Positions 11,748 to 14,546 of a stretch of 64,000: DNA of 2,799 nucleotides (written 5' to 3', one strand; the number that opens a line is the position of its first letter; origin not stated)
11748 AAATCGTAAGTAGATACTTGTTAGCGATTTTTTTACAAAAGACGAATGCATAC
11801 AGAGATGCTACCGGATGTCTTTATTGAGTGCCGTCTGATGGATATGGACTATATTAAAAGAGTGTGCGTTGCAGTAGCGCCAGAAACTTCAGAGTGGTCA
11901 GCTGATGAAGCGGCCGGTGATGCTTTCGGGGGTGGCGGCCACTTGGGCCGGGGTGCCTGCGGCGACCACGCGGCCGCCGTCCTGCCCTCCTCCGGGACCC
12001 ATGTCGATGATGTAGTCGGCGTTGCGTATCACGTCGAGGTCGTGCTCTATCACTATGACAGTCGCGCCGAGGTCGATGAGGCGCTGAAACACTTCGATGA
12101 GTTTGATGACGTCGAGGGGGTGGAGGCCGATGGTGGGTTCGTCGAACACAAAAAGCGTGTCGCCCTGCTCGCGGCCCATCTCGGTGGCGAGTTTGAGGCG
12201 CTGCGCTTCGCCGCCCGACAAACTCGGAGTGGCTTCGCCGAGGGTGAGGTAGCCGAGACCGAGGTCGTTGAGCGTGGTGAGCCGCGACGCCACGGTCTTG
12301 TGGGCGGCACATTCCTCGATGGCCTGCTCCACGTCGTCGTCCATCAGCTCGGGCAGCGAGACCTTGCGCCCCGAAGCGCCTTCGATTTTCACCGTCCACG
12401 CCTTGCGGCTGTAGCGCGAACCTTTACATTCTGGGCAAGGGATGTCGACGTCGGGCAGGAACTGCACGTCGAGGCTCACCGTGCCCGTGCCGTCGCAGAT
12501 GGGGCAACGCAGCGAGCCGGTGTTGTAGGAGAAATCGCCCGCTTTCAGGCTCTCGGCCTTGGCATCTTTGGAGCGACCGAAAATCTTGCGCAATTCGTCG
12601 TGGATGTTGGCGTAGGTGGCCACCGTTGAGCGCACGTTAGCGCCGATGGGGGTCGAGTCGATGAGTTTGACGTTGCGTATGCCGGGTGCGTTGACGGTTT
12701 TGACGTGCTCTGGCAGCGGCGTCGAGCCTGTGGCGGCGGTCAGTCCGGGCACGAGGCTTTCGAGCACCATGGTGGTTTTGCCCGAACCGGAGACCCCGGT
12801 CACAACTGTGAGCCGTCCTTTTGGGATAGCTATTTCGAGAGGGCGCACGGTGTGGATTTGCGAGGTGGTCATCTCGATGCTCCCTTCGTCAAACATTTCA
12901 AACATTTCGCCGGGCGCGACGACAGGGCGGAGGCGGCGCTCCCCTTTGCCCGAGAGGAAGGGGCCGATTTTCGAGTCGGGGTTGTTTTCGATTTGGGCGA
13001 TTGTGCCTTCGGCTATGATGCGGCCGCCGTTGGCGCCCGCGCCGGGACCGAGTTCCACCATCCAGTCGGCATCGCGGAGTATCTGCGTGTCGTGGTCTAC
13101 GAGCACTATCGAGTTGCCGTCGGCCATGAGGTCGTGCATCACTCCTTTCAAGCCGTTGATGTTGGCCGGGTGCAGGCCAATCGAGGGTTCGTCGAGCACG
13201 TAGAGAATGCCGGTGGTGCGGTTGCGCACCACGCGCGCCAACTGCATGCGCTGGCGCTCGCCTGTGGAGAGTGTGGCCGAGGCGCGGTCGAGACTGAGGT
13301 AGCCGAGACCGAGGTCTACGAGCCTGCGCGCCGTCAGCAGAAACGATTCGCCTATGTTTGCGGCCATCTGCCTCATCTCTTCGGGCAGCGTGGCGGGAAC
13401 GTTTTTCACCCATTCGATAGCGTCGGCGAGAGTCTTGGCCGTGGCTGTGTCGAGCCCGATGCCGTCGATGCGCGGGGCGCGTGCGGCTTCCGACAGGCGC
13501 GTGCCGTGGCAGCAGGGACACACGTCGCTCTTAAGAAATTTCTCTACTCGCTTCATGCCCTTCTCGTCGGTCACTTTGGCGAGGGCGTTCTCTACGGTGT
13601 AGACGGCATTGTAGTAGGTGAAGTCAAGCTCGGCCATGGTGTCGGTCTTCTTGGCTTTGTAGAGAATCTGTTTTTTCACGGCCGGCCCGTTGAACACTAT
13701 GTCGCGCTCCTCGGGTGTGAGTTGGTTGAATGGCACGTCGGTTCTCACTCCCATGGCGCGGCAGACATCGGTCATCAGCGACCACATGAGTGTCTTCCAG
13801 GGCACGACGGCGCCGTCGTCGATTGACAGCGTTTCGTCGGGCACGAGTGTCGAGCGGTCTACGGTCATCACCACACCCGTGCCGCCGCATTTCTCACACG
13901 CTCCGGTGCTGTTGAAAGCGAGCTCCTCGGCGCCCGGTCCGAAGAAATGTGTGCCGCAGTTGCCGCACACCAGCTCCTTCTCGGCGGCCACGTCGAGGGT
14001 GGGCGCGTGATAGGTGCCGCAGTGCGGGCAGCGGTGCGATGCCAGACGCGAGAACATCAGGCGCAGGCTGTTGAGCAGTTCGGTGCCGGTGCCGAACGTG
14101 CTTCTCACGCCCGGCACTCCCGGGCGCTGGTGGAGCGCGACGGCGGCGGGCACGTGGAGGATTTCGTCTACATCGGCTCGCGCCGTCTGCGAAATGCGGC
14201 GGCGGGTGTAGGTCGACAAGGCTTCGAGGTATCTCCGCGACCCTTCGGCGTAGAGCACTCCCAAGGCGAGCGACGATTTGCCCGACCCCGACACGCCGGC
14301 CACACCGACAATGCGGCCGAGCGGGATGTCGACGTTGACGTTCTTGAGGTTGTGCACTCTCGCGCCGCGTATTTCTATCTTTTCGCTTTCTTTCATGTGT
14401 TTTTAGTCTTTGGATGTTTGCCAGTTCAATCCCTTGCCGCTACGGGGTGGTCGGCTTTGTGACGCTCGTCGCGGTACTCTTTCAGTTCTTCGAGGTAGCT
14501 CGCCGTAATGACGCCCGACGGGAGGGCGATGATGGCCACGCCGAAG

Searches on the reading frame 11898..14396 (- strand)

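Call 92: search_protein_families(library=padloc, proteins=[window:11898-14396:-], max_evalue=0.00001)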
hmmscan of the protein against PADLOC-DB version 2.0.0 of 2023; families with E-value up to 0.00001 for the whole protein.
window:11898-14396:- (832 aa): 14 families
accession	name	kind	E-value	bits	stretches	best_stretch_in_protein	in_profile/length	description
PDLC04135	mad3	-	8.5e-65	217.7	3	723-828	261-365/374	mads_3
PDLC04140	mad8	-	3.6e-29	100.3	2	515-791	15-238/314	mads_8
PDLC04242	PDC-M01A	-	3.2e-12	43.5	0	374-443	402-473/566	-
PDLC04175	HEC-01A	-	1.6e-09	35.3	0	374-426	247-299/363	-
PDLC04176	HEC-01A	-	5.4e-08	30.6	0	391-443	273-324/371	-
PDLC02980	AriA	-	8.3e-07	27.3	0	727-783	239-296/304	-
PDLC04710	PDC-M56A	-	9.2e-07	26.2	0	399-447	244-291/382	-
PDLC02914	ATPase-Toprim_I-B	-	1.3e-06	25.9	0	376-437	185-245/443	-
PDLC02335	AbiLi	-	1.5e-06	25.5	0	252-441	109-242/326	AbiLi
PDLC04214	HEC-02A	-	2.6e-06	24.9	0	746-792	238-284/338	-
PDLC04032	PD-T4-4_A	-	2.6e-06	24.7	0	746-791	347-392/474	-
PDLC04664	PDC-M47A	-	3.9e-06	24.1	0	744-796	321-372/461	-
PDLC04033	PD-T4-4_A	-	4.6e-06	24.1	0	395-446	325-376/460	-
PDLC00289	PtuA1|PtuA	-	7.4e-06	23.3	0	726-785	228-287/404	AAA ATPase domain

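Call 93: search_protein_families(library=pfam, proteins=[window:11898-14396:-], max_evalue=0.00001)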
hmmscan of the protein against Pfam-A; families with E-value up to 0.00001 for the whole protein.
window:11898-14396:- (832 aa): 7 families
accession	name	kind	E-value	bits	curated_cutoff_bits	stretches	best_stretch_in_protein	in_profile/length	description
PF00005.33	ABC_tran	-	2e-18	67.7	25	0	17-44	1-28/137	ABC transporter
PF17755.6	UvrA_DNA-bind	-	1.9e-13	51.1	23.2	1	180-263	1-87/110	UvrA DNA-binding domain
PF13304.12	AAA_21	-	2.4e-07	31.6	27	0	732-782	244-295/304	AAA domain, putative AbiEii toxin, Type IV TA system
PF02463.25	SMC_N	-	2.7e-06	27.4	40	0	14-55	10-52/220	RecF/RecN/SMC N terminal domain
PF20703.3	nSTAND1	-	6.9e-06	26.4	27.1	0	526-580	32-85/379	Novel STAND NTPase 1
PF06745.19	ATPase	-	8.3e-06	25.8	26.6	0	524-552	16-44/231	KaiC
PF13191.12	AAA_16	-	9.2e-06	26.7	32.6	0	524-546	21-43/167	AAA ATPase domain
